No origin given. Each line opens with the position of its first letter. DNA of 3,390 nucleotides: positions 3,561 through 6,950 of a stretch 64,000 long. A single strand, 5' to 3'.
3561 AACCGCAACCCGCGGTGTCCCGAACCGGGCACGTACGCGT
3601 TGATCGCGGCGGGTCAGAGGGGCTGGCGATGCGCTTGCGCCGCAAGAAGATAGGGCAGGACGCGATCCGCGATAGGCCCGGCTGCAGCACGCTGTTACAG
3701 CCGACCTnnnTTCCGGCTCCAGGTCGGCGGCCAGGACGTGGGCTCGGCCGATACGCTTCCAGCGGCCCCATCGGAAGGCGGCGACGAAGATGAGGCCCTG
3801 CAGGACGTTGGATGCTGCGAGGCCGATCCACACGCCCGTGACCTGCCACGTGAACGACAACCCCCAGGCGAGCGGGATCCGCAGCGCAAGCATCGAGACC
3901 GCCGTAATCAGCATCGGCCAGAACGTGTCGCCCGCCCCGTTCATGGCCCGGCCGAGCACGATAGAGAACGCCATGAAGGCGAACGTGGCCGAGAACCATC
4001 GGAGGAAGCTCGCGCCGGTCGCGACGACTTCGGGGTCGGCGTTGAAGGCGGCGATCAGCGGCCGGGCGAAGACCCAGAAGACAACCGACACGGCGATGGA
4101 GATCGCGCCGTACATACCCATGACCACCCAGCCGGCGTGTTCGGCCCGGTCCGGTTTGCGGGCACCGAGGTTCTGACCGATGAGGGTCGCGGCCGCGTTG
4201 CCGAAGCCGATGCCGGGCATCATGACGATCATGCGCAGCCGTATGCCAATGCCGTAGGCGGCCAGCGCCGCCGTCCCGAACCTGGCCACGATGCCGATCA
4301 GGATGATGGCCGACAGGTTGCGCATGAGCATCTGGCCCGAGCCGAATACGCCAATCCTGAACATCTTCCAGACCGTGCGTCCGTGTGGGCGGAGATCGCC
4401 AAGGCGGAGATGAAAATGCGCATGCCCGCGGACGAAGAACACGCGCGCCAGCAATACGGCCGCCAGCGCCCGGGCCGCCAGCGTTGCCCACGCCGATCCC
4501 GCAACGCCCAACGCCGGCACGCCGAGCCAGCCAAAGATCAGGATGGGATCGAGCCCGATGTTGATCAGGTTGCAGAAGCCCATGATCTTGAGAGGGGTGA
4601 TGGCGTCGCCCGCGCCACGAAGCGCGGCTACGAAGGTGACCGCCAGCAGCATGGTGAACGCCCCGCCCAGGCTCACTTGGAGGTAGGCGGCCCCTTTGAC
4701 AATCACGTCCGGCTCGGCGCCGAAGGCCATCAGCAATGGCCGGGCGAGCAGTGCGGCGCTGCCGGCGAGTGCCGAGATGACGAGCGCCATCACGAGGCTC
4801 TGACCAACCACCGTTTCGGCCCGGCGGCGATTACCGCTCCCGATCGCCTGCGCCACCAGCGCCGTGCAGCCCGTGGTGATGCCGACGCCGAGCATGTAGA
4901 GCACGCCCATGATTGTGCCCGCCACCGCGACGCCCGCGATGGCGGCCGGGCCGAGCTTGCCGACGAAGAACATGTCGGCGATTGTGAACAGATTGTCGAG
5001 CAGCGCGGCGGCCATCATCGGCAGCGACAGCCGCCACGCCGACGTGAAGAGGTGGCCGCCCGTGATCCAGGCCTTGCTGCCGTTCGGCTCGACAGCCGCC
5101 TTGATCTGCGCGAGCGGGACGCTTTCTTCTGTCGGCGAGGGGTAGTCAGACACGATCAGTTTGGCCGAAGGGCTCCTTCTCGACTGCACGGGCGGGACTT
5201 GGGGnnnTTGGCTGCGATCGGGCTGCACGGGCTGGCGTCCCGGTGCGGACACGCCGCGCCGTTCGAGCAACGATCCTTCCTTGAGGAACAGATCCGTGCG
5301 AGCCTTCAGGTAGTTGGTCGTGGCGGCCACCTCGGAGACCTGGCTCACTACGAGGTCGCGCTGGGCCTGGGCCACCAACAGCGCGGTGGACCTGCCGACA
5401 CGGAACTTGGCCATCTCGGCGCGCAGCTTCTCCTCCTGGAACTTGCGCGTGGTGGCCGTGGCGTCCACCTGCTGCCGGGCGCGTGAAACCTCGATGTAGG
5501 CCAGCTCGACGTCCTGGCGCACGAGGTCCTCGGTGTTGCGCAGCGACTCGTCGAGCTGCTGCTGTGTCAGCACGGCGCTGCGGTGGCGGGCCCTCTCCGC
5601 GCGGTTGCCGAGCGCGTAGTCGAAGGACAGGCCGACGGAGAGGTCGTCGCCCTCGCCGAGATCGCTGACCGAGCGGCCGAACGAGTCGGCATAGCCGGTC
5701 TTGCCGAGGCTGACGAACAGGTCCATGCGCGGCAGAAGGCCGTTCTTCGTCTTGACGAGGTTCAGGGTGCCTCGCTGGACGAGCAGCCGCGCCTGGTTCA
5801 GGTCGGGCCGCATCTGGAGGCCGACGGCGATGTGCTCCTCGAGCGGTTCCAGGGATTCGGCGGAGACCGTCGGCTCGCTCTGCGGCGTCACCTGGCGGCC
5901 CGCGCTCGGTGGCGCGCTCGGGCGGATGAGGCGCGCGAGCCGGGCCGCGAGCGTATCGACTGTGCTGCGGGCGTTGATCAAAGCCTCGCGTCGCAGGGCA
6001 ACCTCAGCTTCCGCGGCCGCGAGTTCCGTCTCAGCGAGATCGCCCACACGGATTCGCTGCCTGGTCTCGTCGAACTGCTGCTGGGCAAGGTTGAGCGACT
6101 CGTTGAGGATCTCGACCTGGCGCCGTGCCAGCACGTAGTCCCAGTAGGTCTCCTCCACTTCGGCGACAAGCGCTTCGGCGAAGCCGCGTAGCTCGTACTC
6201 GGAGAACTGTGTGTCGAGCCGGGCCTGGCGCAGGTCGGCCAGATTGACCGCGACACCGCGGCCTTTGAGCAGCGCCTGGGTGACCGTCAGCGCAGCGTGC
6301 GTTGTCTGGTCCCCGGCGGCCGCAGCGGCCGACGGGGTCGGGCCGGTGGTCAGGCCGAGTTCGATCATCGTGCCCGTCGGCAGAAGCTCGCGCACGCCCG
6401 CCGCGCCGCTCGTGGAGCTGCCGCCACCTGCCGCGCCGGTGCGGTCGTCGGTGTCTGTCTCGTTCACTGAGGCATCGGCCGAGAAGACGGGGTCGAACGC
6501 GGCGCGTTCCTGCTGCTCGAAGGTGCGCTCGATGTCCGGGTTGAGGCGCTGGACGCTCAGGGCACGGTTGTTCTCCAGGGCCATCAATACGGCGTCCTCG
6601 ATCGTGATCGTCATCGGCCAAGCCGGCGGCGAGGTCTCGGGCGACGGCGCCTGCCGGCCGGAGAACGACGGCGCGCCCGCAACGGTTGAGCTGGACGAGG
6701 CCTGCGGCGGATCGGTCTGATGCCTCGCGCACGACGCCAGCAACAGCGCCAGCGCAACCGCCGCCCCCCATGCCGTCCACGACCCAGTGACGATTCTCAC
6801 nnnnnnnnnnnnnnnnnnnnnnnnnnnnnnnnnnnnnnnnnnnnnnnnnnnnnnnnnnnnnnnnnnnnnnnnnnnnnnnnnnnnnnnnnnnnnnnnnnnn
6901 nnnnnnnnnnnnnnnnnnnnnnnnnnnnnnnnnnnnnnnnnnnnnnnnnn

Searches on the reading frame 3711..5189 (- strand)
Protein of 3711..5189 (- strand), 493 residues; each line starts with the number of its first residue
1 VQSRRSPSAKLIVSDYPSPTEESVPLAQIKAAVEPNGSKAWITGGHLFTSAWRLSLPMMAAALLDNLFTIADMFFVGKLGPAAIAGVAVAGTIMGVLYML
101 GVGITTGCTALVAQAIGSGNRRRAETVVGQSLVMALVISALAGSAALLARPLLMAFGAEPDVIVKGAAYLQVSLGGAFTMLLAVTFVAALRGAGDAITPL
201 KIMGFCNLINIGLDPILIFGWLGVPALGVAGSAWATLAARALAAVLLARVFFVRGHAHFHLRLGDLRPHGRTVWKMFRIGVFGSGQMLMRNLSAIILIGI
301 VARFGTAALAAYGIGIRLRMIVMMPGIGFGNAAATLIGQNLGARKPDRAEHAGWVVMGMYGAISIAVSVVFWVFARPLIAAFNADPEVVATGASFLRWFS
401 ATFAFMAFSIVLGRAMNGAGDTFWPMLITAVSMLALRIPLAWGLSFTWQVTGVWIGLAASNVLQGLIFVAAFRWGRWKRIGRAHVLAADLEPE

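Call 38: search_protein_families(library=pfam, proteins=[window:3711-5189:-], max_evalue=0.001)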
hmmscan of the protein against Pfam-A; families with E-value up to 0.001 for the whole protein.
window:3711-5189:- (493 aa): 1 family
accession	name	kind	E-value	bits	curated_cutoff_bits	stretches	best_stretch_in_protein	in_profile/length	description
PF01554.23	MatE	-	1.9e-61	206.9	24.9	2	286-442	5-160/161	MatE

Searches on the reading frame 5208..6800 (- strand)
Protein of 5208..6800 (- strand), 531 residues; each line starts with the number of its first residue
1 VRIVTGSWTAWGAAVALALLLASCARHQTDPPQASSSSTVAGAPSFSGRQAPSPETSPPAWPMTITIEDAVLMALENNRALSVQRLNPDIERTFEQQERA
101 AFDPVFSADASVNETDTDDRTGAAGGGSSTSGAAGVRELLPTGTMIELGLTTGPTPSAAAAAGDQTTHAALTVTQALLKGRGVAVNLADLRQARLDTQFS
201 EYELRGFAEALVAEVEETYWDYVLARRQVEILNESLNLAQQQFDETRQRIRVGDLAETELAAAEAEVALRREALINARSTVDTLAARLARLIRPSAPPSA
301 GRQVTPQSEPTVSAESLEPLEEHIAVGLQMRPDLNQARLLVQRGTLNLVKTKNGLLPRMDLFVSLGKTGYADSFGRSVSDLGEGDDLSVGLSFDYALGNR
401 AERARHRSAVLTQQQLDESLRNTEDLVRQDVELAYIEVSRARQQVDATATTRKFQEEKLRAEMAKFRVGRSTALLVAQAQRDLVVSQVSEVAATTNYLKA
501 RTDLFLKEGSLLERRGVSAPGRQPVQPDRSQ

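Call 38: search_protein_families(library=pfam, proteins=[window:5208-6800:-], max_evalue=0.001)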
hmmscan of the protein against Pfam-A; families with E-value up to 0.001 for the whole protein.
window:5208-6800:- (531 aa): 1 family
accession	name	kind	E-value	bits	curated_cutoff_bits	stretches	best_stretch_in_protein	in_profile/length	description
PF02321.23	OEP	-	6.7e-45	153.6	22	2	68-292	2-186/187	Outer membrane efflux protein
